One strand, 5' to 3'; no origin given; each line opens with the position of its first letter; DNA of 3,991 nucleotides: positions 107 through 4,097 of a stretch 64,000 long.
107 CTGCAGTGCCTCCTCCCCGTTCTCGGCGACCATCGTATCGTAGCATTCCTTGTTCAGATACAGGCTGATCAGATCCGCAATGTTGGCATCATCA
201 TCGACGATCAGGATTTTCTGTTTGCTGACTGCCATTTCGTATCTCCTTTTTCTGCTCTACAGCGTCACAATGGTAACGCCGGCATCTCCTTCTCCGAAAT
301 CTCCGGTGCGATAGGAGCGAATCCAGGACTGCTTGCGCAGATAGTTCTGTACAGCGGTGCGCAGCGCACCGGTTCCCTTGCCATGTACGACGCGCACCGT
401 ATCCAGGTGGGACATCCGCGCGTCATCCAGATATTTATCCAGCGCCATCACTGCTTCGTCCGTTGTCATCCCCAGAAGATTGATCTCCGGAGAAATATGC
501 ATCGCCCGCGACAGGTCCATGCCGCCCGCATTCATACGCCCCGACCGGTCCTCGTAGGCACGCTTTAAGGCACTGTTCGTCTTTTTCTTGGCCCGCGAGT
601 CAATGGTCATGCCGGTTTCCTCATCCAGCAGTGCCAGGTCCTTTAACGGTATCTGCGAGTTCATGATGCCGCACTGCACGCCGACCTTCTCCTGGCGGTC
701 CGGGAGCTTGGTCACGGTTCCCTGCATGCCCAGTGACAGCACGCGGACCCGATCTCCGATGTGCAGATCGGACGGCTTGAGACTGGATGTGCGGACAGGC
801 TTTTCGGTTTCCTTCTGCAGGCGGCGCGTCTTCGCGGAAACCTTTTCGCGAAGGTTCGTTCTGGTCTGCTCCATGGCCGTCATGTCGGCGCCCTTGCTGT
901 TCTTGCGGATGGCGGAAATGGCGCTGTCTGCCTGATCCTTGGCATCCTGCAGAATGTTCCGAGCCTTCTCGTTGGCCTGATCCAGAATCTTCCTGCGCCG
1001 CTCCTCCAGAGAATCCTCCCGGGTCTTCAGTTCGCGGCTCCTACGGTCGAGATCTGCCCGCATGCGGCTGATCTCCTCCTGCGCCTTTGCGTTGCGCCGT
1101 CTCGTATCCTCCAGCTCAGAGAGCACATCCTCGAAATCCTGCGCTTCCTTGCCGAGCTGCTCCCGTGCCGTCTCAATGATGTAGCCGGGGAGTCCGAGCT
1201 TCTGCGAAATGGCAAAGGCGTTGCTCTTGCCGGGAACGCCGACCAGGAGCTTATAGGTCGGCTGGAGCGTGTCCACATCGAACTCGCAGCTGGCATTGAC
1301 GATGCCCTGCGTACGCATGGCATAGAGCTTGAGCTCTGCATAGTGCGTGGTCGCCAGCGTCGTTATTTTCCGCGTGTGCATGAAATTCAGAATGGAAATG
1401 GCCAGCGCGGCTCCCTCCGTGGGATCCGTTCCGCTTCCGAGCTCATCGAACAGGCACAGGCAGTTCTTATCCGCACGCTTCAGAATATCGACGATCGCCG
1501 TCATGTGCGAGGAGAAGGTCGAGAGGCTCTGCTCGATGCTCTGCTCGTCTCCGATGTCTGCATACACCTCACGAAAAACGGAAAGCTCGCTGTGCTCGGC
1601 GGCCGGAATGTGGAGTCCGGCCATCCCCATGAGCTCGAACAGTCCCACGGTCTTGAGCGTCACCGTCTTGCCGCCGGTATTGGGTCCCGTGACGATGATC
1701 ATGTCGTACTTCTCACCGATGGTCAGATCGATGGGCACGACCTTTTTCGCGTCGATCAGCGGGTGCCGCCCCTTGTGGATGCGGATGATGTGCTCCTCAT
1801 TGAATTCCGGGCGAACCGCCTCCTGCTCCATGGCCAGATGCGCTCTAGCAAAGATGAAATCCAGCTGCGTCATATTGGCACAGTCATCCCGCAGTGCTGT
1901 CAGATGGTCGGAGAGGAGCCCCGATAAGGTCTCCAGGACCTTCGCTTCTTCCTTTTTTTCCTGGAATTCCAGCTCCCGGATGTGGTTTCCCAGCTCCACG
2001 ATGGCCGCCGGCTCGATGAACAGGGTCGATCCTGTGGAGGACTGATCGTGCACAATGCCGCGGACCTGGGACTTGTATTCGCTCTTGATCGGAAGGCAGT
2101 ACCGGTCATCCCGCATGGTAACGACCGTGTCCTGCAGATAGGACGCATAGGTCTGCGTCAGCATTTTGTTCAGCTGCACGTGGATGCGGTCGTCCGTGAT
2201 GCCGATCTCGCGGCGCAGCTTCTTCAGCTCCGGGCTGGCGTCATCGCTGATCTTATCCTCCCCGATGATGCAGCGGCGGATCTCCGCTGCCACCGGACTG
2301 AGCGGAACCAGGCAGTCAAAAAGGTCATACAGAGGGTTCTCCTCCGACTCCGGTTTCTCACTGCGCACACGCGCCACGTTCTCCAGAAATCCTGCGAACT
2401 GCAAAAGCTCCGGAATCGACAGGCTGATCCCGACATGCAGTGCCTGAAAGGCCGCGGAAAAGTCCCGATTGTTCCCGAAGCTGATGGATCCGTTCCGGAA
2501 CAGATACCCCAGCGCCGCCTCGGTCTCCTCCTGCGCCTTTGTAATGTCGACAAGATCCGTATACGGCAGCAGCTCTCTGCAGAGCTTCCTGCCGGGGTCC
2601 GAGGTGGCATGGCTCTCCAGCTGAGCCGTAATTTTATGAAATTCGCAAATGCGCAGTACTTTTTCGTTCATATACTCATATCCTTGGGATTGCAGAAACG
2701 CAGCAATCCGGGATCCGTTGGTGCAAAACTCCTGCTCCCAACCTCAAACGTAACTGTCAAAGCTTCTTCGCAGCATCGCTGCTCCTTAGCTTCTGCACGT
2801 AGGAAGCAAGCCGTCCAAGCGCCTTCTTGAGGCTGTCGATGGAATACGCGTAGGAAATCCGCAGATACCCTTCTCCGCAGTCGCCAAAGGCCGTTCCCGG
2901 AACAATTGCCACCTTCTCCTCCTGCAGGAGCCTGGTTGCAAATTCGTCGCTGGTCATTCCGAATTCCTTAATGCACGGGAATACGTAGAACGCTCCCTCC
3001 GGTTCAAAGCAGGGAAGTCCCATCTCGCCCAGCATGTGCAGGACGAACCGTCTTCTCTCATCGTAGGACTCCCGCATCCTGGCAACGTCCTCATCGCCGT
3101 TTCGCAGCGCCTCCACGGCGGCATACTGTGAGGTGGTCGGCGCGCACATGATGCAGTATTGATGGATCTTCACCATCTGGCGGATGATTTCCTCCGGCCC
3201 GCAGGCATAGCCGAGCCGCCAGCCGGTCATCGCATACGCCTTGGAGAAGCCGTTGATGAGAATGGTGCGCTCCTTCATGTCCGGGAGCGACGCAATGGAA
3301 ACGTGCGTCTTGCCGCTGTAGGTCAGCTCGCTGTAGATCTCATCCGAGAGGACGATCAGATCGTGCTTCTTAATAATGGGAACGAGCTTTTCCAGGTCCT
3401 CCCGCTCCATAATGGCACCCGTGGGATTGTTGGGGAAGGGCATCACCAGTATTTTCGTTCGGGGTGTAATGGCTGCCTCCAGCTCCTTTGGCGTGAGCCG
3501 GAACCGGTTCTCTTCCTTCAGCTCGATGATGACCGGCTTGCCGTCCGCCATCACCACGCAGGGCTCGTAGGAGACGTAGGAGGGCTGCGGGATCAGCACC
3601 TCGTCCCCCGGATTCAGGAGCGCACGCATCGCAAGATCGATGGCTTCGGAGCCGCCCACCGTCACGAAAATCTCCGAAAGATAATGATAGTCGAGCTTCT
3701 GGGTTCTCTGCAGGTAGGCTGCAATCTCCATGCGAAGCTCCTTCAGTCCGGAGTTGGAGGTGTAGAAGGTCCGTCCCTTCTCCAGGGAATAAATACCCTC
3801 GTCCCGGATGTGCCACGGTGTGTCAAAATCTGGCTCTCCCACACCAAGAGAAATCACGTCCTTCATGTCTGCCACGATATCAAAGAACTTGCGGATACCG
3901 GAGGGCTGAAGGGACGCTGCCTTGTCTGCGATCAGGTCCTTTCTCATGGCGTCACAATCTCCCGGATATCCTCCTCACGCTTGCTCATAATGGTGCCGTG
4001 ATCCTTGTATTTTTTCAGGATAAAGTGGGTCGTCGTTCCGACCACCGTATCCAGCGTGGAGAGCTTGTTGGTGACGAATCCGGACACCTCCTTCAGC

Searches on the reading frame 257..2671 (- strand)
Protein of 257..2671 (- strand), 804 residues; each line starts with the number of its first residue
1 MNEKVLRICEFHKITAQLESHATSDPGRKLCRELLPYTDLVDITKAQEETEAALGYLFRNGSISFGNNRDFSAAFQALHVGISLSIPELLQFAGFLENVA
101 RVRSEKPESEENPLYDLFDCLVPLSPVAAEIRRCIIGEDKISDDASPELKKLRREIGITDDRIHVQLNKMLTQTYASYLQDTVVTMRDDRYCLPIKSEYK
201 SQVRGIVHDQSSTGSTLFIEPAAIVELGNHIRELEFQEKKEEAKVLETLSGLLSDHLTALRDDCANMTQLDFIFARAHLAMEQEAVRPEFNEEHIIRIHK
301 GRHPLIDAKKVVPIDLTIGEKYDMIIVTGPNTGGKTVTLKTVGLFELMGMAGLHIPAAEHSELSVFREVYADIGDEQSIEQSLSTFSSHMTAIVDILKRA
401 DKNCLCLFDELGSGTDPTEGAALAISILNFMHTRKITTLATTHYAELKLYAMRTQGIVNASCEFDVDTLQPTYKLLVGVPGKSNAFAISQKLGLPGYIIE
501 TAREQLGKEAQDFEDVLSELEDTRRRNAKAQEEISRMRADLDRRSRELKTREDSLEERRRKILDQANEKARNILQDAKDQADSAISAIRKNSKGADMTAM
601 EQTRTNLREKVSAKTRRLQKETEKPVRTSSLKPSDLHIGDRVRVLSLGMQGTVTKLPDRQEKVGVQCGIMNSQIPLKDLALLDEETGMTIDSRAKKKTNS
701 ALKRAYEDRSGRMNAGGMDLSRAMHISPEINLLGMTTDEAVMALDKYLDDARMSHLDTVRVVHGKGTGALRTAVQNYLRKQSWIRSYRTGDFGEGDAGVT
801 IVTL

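Call 91: search_protein_families(library=pfam, proteins=[window:257-2671:-], max_evalue=0.000001)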
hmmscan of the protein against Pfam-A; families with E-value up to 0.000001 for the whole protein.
window:257-2671:- (804 aa): 3 families
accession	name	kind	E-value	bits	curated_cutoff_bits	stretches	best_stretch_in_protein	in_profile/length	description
PF00488.27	MutS_V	-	3.6e-33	115.6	30.2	1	325-506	1-184/188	MutS domain V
PF01713.27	Smr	-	5.6e-25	87.7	25.7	1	730-804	1-76/77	Smr domain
PF20297.4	MSSS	-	1.4e-11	44.3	26.8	1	638-679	1-42/42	MutS2 and Smr-associated SH3 domain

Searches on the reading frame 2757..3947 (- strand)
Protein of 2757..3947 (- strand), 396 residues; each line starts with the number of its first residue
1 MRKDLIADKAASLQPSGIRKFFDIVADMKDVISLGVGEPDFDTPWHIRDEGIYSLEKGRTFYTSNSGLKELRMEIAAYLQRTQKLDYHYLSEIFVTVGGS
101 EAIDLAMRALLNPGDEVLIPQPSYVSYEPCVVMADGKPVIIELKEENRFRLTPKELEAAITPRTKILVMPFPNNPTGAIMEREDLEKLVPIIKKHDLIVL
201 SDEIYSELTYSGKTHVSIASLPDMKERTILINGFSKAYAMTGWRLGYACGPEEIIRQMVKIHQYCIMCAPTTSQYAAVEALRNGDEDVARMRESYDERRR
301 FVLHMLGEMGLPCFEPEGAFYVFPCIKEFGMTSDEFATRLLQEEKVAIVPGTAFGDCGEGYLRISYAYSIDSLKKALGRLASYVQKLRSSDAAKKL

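Call 91: search_protein_families(library=pfam, proteins=[window:2757-3947:-], max_evalue=0.000001)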
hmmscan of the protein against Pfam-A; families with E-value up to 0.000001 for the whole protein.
window:2757-3947:- (396 aa): 3 families
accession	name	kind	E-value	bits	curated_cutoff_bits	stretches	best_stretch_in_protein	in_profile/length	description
PF00155.27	Aminotran_1_2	-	3.2e-78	263.9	19.7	1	29-380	1-361/361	Aminotransferase class I and II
PF01041.23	DegT_DnrJ_EryC1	-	6.1e-12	45.9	19.8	1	95-202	44-145/360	DegT/DnrJ/EryC1/StrS aminotransferase family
PF00266.25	Aminotran_5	-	1e-08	35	21.5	1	91-202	62-175/371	Aminotransferase class-V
